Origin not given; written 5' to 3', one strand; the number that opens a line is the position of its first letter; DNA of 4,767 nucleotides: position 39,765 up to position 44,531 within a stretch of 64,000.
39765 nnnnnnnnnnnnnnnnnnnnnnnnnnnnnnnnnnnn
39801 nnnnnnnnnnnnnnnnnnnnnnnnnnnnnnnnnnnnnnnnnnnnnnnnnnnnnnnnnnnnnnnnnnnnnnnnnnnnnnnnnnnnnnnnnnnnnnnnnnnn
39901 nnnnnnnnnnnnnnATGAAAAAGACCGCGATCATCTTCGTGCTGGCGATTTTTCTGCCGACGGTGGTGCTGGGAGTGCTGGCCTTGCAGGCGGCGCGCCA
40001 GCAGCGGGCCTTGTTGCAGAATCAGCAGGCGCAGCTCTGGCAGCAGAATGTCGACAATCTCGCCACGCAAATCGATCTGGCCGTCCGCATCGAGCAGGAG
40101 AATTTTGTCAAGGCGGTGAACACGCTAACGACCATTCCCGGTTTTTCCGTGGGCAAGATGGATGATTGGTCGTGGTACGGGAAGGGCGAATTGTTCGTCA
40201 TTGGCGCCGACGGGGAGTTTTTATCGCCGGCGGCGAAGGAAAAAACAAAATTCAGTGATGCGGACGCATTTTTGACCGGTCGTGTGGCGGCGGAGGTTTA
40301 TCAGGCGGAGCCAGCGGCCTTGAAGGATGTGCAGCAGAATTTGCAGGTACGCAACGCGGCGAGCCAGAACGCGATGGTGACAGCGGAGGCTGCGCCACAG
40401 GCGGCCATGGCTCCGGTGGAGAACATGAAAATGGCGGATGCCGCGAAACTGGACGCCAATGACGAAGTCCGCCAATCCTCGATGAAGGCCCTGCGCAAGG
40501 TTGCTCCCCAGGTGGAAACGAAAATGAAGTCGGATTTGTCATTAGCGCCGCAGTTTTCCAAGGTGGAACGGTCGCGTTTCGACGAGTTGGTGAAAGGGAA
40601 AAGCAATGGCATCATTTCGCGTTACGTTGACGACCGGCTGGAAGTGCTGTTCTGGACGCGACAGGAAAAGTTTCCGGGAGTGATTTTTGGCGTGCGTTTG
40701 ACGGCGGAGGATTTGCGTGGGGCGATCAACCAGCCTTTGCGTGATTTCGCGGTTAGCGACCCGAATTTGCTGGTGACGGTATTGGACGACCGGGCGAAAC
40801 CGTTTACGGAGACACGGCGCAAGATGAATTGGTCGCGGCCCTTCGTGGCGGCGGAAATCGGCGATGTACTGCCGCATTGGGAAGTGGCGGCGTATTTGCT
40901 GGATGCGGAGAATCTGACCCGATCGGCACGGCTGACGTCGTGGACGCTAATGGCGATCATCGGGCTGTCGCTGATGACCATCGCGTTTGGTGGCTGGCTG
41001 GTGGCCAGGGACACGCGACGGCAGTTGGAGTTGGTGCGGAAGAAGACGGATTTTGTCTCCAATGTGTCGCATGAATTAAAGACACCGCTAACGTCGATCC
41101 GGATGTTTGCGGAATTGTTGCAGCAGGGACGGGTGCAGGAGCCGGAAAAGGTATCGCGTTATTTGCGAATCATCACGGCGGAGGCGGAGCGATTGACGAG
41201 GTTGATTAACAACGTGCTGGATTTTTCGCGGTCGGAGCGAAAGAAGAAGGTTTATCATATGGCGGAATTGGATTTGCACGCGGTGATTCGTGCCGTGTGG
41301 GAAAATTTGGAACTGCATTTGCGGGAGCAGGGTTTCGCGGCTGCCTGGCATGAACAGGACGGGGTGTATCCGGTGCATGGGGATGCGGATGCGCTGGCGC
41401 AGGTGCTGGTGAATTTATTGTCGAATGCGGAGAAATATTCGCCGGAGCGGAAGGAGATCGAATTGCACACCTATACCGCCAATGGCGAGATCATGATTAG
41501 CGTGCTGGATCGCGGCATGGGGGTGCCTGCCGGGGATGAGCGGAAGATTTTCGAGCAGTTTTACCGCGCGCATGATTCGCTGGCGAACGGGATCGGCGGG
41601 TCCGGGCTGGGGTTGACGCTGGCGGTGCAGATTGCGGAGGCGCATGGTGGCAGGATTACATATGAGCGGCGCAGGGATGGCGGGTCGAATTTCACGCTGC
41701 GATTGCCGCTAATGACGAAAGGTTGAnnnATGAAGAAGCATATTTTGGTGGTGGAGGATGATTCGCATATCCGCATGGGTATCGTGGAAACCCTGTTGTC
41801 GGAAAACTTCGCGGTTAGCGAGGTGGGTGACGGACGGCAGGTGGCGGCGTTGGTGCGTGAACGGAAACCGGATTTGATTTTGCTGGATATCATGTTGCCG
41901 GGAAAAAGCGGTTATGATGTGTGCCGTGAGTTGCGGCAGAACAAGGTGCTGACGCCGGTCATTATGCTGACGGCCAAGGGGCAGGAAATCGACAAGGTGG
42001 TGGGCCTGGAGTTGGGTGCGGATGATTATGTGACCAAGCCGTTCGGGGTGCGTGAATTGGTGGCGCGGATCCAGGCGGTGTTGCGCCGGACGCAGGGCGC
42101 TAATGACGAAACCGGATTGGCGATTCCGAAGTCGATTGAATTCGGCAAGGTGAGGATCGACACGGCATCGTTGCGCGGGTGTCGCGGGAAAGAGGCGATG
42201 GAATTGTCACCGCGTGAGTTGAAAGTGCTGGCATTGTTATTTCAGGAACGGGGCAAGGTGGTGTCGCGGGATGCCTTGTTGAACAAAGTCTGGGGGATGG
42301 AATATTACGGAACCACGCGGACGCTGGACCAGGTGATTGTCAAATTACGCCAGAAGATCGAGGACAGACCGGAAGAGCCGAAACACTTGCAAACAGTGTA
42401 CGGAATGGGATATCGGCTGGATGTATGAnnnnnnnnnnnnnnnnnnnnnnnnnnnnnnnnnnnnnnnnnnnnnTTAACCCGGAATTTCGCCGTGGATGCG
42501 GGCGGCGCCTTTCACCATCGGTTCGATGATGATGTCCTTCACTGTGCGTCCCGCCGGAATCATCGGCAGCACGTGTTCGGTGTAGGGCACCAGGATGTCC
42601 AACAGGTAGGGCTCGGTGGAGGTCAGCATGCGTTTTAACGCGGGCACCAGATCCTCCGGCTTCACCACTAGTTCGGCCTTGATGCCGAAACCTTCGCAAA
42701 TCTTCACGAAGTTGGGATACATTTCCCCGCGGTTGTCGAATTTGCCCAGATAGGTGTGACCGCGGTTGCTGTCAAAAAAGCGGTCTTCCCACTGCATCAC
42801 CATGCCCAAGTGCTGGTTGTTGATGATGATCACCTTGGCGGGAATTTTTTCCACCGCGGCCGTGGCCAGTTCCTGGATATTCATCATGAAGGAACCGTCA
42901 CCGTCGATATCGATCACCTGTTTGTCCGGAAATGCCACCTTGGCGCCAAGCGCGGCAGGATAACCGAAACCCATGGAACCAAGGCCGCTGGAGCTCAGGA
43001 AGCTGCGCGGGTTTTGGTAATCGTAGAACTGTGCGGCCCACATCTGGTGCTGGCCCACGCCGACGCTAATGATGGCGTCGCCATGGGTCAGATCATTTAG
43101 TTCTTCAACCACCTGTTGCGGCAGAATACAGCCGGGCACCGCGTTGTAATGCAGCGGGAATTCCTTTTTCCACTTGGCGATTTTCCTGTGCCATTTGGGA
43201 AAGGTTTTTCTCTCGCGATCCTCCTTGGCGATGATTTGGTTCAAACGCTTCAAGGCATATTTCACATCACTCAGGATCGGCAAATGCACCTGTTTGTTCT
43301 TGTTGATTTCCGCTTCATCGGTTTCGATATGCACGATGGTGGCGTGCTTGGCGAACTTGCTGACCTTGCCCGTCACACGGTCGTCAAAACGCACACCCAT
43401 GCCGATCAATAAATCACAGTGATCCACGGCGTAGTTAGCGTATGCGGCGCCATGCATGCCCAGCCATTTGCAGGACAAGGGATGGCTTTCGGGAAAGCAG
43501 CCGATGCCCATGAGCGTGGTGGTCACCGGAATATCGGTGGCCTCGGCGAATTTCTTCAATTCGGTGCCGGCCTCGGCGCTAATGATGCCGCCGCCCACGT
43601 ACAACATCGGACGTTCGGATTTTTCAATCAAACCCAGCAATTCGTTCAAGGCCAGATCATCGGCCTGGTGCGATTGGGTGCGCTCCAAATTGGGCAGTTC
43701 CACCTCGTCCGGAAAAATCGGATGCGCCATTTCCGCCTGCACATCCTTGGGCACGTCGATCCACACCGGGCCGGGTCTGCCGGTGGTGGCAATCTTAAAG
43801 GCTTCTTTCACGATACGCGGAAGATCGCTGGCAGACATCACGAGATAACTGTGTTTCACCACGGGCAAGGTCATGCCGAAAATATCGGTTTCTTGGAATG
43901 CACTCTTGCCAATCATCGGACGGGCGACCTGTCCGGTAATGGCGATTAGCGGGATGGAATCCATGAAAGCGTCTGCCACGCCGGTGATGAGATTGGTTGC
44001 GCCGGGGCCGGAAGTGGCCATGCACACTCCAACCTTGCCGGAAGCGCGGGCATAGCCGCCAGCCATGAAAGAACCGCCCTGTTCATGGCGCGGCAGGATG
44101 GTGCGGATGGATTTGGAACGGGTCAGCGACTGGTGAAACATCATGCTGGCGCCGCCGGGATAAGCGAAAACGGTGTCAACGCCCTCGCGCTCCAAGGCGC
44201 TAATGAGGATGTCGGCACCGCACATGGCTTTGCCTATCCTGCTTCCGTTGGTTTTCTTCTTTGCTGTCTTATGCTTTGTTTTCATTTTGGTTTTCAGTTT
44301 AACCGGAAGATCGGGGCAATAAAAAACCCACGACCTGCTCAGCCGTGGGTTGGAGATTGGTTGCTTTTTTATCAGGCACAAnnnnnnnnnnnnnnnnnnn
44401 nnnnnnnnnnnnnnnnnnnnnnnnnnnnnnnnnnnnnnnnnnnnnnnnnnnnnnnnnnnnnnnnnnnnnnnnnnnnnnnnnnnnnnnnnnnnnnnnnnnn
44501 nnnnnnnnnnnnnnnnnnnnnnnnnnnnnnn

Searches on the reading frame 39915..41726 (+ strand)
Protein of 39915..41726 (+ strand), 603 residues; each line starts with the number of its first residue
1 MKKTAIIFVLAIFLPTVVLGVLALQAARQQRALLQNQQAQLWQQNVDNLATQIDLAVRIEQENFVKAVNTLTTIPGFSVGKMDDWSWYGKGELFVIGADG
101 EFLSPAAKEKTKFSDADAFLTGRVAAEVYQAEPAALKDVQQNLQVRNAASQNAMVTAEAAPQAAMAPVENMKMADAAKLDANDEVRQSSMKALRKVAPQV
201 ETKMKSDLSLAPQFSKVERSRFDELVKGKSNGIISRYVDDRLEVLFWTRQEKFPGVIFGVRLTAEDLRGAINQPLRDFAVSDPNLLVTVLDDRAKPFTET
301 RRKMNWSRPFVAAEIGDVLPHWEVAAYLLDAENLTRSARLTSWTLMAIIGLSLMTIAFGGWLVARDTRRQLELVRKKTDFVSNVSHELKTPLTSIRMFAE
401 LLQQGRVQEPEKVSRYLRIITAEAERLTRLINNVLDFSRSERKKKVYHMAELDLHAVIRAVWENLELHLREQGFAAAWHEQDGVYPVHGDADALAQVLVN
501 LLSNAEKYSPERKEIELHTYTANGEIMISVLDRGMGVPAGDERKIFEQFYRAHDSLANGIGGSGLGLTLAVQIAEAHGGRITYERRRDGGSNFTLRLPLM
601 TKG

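Call 8: search_protein_families(library=pfam, proteins=[window:39915-41726:+], max_evalue=0.001)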
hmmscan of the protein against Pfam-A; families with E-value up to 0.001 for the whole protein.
window:39915-41726:+ (603 aa): 2 families
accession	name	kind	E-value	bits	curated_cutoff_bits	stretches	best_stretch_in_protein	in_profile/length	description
PF02518.31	HATPase_c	-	6.7e-24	84.9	26.4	1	489-599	1-109/111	Histidine kinase-, DNA gyrase B-, and HSP90-like ATPase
PF00512.31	HisKA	-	1.5e-22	79.9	26.9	1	377-441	2-64/66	His Kinase A (phospho-acceptor) domain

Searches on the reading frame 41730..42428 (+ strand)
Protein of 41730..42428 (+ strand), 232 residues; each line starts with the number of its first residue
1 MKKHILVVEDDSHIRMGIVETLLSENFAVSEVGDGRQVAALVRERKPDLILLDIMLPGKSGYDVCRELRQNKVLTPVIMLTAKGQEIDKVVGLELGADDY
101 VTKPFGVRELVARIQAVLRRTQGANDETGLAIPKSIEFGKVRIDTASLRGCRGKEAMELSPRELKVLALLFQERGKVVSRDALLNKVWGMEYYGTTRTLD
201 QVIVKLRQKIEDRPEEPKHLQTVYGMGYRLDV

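Call 8: search_protein_families(library=pfam, proteins=[window:41730-42428:+], max_evalue=0.001)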
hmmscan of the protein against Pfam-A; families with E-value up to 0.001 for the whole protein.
window:41730-42428:+ (232 aa): 2 families
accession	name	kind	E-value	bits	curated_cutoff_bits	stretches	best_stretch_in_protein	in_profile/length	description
PF00072.30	Response_reg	-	1.4e-31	109.4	30.2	1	5-115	1-111/111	Response regulator receiver domain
PF00486.34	Trans_reg_C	-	3e-26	91.7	26.2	1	155-230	2-77/77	Transcriptional regulatory protein, C terminal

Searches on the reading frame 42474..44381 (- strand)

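Call 8: search_protein_families(library=pfam, proteins=[window:42474-44381:-], max_evalue=0.001)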
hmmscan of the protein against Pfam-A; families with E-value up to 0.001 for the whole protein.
window:42474-44381:- (635 aa): 3 families
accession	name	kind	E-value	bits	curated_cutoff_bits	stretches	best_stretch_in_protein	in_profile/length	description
PF02775.26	TPP_enzyme_C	-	6.8e-49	166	21.9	1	441-596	1-151/151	Thiamine pyrophosphate enzyme, C-terminal TPP binding domain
PF00205.28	TPP_enzyme_M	-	1e-46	158.5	30.4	1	246-380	2-137/137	Thiamine pyrophosphate enzyme, central domain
PF02776.23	TPP_enzyme_N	-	9.2e-39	132.3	26.8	1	54-169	2-118/119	Thiamine pyrophosphate enzyme, N-terminal TPP binding domain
